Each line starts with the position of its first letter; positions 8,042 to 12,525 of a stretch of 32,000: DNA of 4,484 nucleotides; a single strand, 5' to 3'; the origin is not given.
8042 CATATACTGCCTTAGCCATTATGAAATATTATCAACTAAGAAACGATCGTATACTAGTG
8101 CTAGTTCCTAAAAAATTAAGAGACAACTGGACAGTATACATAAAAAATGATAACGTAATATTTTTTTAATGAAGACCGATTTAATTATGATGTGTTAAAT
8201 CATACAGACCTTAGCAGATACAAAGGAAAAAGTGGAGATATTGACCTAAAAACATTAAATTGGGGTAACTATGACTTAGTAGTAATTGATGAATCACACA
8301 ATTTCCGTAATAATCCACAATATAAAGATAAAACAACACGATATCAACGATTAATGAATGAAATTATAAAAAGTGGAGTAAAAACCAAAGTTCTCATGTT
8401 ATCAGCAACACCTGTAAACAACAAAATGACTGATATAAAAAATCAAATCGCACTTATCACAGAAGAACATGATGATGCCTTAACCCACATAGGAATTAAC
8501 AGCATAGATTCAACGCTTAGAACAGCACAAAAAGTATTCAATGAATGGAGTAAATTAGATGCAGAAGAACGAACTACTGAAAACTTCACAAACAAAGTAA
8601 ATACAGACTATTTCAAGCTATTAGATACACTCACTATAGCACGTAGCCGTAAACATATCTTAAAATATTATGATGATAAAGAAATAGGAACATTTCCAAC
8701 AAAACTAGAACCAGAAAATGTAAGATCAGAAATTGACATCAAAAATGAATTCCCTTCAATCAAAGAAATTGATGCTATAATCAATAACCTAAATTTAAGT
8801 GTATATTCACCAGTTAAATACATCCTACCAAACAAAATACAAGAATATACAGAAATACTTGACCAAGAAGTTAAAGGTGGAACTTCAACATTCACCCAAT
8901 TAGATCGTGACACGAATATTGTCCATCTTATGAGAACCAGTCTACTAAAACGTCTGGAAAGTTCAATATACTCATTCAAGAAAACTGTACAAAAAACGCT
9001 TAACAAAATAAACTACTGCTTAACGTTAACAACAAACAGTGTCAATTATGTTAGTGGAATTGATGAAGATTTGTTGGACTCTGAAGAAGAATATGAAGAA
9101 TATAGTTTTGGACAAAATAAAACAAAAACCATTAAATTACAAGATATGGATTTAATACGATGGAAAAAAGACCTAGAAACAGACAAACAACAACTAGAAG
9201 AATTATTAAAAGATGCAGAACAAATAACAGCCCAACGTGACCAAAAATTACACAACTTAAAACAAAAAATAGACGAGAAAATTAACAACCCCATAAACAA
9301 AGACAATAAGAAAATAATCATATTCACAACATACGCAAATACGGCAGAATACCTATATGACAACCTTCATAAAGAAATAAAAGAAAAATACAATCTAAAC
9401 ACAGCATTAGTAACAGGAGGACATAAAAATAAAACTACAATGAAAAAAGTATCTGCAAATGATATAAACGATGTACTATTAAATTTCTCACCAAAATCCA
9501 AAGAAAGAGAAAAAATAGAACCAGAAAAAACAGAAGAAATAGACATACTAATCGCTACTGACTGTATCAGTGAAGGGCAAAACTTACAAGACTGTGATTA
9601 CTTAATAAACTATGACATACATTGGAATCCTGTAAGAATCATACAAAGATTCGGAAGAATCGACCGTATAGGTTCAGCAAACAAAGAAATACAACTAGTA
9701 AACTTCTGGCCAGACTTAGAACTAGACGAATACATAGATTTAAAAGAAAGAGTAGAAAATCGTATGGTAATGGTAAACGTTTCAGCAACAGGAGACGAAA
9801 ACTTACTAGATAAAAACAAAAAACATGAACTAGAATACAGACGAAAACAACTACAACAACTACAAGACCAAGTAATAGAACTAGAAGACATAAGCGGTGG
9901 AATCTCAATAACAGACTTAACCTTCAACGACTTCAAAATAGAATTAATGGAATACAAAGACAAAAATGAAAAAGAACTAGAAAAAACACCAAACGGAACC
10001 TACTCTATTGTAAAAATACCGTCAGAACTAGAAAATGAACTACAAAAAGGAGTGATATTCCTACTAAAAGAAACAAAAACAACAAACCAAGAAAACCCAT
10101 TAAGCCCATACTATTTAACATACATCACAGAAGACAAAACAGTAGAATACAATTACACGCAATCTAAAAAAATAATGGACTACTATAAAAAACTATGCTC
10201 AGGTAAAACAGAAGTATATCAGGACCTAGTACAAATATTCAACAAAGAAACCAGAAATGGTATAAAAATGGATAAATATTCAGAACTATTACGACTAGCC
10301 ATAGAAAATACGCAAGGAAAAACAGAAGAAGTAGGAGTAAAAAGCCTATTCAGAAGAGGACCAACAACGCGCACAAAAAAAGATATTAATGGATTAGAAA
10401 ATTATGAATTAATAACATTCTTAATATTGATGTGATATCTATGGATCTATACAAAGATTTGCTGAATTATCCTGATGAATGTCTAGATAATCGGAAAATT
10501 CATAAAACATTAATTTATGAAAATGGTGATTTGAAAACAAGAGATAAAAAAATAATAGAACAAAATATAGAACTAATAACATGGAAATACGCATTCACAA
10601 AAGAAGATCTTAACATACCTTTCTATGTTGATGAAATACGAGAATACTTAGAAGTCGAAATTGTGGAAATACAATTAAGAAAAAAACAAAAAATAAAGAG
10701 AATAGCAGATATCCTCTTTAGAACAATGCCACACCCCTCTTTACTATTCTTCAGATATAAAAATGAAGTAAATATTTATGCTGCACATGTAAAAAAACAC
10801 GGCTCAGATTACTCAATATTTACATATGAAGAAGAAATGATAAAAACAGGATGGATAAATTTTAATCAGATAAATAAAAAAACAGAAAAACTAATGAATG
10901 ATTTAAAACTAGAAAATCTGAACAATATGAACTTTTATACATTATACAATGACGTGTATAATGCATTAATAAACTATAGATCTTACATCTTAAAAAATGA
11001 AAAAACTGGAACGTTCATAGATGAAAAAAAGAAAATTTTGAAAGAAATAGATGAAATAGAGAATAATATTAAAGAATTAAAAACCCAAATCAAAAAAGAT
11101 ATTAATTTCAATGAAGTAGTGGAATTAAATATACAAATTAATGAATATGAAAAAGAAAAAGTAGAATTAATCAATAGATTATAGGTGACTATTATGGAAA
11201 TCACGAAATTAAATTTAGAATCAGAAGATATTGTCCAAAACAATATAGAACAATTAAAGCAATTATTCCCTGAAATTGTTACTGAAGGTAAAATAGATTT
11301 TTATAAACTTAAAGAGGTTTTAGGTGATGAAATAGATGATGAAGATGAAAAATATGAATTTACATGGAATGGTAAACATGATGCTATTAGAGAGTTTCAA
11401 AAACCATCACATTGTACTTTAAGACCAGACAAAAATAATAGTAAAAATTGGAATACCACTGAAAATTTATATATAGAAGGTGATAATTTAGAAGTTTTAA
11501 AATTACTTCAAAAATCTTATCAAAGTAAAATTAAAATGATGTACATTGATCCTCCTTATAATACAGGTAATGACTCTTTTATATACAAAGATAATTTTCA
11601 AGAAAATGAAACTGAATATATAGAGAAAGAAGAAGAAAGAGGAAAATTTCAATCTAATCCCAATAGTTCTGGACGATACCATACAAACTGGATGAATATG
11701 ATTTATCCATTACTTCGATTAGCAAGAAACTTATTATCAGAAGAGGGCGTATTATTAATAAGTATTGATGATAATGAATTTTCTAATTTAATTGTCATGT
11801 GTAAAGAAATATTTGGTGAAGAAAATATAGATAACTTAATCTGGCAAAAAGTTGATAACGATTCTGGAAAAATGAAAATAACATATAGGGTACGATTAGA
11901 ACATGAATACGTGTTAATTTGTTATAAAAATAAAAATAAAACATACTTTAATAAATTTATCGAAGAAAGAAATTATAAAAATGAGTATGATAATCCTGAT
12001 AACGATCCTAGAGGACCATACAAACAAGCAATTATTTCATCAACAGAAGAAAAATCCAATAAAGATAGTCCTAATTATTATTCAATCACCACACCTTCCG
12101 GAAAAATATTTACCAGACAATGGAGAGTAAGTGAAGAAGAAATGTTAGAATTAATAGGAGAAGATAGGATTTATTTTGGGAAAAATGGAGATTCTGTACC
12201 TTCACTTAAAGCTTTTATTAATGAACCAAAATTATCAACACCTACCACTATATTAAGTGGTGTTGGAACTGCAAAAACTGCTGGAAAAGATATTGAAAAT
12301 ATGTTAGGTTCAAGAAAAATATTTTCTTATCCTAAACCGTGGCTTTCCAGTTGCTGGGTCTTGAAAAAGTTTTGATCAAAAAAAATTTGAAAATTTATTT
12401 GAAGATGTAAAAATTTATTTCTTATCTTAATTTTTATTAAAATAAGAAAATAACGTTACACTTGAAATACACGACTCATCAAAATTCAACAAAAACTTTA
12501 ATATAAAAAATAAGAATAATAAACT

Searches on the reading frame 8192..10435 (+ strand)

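Call 66: search_protein_families(library=pfam, proteins=[window:8192-10435:+], max_evalue=0.001)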
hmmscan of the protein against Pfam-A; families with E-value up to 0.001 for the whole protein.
window:8192-10435:+ (747 aa): 2 families
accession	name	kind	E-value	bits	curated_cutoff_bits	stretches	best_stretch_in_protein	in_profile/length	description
PF00271.37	Helicase_C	-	1.5e-17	64.3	23.5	1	368-494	11-110/110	Helicase conserved C-terminal domain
PF00270.35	DEAD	-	8.8e-07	29.2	26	0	24-77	115-162/167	DEAD/DEAH box helicase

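Call 71: search_protein_families(library=padloc, proteins=[window:8192-10435:+], max_evalue=0.001)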
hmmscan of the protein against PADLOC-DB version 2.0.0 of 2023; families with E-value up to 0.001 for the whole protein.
window:8192-10435:+ (747 aa): 27 families (the best 25 are shown)
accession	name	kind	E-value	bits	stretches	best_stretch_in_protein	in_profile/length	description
PDLC01075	C3a139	-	2.2e-98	328.8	1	2-715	295-922/948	HKD+Snf2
PDLC02621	DrmD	-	1.4e-36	124.2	1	236-511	388-641/1040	DrmD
PDLC02500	BrxHI|BrxHII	-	3.8e-27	93.2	1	321-505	429-584/933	BrxHI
PDLC02623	DrmD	-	2.1e-26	90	2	342-546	503-674/1040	DrmD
PDLC00659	HmaA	-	4.8e-24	82.3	2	254-496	397-613/1176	SNF2 helicase / DEAD-box helicase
PDLC03830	ZacC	-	9.7e-23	78.7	2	21-100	238-312/1019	-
PDLC02619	DrmD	-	1.1e-22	78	2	251-500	301-540/872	DrmD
PDLC02193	PLD_Helicase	-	2.6e-22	76.8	1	329-526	649-832/905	-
PDLC02572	DrmA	-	9.6e-21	71.4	1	244-501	393-629/1043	DrmA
PDLC02632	DrmD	-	1.3e-17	61.6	1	205-502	365-633/662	DrmD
PDLC02633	DrmD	-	1.6e-16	57.5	1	245-507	399-642/839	DrmD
PDLC02840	DpdE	-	2.9e-16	57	2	328-505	520-665/1091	DpdE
PDLC02625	DrmD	-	7.7e-16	55.8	1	247-528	149-406/792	DrmD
PDLC02843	DpdE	-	1.2e-15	54.5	2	343-496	543-666/1091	DpdE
PDLC02853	DpdE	-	2.2e-15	53.7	1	342-508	457-613/985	DpdE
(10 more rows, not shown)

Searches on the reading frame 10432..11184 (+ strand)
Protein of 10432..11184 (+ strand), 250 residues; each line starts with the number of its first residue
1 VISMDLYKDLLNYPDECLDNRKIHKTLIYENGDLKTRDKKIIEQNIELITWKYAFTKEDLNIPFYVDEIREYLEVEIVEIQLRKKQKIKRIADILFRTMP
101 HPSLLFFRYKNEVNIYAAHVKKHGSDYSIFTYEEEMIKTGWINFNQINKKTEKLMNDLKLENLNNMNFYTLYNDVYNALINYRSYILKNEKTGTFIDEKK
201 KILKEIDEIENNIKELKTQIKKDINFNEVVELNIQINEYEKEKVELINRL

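Call 66: search_protein_families(library=pfam, proteins=[window:10432-11184:+], max_evalue=0.001)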
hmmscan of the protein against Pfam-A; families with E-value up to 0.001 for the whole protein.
window:10432-11184:+ (250 aa): 1 family
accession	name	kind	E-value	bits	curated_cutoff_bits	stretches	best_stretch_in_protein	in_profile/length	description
PF14335.11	DUF4391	-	1.9e-58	198.5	29.9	1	11-242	1-231/232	Domain of unknown function (DUF4391)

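Call 71: search_protein_families(library=padloc, proteins=[window:10432-11184:+], max_evalue=0.001)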
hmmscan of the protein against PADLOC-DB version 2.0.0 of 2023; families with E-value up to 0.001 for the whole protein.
window:10432-11184:+ (250 aa): 0 families

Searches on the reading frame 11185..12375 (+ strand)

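Call 66: search_protein_families(library=pfam, proteins=[window:11185-12375:+], max_evalue=0.001)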
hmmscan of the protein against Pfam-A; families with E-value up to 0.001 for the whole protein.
window:11185-12375:+ (396 aa): 1 family
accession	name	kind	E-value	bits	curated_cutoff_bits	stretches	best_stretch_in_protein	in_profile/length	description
PF01555.25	N6_N4_Mtase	-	2.1e-19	70.8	26.7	1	116-313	1-144/221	DNA methylase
